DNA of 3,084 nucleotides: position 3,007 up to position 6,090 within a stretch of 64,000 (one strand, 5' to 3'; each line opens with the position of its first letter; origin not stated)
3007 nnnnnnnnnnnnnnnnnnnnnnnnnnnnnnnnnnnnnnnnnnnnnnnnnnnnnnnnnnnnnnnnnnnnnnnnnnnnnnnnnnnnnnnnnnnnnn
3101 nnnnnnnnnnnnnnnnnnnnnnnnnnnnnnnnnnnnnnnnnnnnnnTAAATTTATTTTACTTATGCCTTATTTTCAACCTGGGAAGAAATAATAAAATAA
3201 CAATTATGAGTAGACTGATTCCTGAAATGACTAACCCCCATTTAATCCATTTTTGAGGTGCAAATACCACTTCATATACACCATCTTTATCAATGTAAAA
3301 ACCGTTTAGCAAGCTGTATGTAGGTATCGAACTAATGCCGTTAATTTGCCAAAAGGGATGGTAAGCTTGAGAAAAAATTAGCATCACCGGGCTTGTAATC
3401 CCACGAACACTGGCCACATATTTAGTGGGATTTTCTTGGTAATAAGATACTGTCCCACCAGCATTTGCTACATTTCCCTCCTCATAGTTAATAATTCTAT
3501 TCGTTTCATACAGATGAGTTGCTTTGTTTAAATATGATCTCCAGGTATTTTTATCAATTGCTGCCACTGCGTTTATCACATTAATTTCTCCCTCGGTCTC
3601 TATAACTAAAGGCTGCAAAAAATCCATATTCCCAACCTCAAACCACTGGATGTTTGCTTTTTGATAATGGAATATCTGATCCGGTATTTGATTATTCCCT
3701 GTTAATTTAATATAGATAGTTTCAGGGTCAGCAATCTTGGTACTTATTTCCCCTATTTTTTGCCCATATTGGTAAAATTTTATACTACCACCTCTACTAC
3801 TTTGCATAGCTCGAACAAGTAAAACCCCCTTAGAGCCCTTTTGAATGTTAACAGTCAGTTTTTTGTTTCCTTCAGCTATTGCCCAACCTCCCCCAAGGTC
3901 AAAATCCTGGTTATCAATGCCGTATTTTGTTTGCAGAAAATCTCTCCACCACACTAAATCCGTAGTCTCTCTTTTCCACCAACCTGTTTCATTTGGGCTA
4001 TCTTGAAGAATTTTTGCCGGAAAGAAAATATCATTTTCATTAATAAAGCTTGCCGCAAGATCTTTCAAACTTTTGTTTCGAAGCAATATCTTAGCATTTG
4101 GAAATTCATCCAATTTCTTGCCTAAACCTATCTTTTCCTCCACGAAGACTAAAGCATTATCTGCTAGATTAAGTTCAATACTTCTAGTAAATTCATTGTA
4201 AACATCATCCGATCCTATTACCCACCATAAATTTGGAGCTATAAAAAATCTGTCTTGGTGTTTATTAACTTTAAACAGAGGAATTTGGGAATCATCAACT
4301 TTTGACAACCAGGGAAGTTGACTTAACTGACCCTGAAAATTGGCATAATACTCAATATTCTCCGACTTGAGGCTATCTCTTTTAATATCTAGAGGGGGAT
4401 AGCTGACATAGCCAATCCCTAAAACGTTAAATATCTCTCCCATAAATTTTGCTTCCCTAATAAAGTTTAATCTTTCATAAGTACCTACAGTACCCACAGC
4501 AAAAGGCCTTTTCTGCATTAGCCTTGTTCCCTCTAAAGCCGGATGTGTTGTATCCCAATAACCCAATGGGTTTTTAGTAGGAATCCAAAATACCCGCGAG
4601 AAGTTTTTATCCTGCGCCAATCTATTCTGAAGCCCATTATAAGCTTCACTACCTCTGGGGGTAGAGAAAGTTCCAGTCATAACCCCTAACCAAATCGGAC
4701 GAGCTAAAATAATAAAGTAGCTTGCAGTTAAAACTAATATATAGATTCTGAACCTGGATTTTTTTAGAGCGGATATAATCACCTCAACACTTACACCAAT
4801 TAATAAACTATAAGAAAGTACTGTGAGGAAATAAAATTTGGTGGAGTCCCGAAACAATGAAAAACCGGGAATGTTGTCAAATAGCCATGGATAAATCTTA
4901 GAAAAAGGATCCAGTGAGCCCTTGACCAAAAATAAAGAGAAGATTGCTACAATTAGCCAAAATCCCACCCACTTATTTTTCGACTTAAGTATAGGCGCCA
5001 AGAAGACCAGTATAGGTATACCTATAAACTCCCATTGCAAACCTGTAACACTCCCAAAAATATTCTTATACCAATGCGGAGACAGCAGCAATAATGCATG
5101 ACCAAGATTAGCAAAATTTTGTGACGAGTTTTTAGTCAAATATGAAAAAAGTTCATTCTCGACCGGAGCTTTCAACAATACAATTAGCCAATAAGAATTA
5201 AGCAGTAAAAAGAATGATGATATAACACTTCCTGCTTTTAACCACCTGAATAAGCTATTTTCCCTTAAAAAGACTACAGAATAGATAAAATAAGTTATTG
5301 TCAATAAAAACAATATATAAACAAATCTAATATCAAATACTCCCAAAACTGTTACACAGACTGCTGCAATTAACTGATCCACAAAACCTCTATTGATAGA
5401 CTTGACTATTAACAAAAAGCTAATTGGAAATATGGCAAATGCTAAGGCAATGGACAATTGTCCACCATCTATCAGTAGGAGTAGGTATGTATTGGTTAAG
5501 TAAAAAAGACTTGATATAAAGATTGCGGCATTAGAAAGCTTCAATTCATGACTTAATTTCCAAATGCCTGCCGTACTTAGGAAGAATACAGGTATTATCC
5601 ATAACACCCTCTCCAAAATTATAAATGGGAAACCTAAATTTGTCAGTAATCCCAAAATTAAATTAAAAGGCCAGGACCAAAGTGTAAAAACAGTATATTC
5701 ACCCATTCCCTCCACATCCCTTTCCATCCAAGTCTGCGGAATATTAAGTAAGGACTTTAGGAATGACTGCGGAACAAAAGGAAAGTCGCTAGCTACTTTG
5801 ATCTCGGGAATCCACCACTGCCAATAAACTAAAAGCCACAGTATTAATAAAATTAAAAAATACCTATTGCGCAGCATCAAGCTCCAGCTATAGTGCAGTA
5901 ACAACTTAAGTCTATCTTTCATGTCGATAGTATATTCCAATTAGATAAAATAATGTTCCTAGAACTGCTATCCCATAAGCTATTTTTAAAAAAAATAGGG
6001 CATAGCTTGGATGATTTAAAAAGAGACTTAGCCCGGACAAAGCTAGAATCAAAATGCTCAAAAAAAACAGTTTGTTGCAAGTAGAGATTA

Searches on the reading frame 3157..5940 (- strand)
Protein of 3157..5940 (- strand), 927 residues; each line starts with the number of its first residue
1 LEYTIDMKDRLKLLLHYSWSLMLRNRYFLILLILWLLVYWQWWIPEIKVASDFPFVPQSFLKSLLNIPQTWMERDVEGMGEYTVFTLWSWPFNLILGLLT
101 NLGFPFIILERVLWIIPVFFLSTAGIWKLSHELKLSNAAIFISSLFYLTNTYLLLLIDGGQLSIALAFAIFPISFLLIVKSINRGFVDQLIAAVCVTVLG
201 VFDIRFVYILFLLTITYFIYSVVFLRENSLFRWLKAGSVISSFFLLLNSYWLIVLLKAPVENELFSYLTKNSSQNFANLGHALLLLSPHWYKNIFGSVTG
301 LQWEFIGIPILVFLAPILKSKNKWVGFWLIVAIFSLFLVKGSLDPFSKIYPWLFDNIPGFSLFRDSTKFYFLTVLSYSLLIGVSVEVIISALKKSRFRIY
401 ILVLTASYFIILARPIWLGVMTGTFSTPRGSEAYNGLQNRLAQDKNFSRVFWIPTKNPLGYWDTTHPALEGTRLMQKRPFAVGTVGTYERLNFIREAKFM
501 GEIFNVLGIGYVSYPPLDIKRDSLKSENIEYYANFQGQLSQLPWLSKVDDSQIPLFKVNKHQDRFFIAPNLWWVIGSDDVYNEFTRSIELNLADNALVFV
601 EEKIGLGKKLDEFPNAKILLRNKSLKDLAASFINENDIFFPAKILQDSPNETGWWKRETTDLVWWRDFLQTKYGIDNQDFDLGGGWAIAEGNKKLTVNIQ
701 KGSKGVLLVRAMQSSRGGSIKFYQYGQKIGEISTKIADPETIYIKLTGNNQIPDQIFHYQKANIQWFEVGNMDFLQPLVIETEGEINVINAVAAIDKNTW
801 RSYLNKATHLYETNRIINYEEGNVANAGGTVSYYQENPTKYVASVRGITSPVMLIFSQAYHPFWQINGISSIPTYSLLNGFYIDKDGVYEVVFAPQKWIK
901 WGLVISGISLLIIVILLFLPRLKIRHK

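Call 8: search_protein_families(library=pfam, proteins=[window:3157-5940:-], max_evalue=0.001)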
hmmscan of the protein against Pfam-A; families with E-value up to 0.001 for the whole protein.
window:3157-5940:- (927 aa): 0 families

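Call 34: search_protein_families(library=ncbifam, proteins=[window:3157-5940:-], max_evalue=0.01)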
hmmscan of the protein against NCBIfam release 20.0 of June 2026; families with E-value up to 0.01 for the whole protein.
window:3157-5940:- (927 aa): 1 family
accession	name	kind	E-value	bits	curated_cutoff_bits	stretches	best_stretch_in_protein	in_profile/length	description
NF053599.1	transp_MmpA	equivalog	1.4e-09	37.1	210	1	315-477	266-424/543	MmpA family trehalose lipid delivery protein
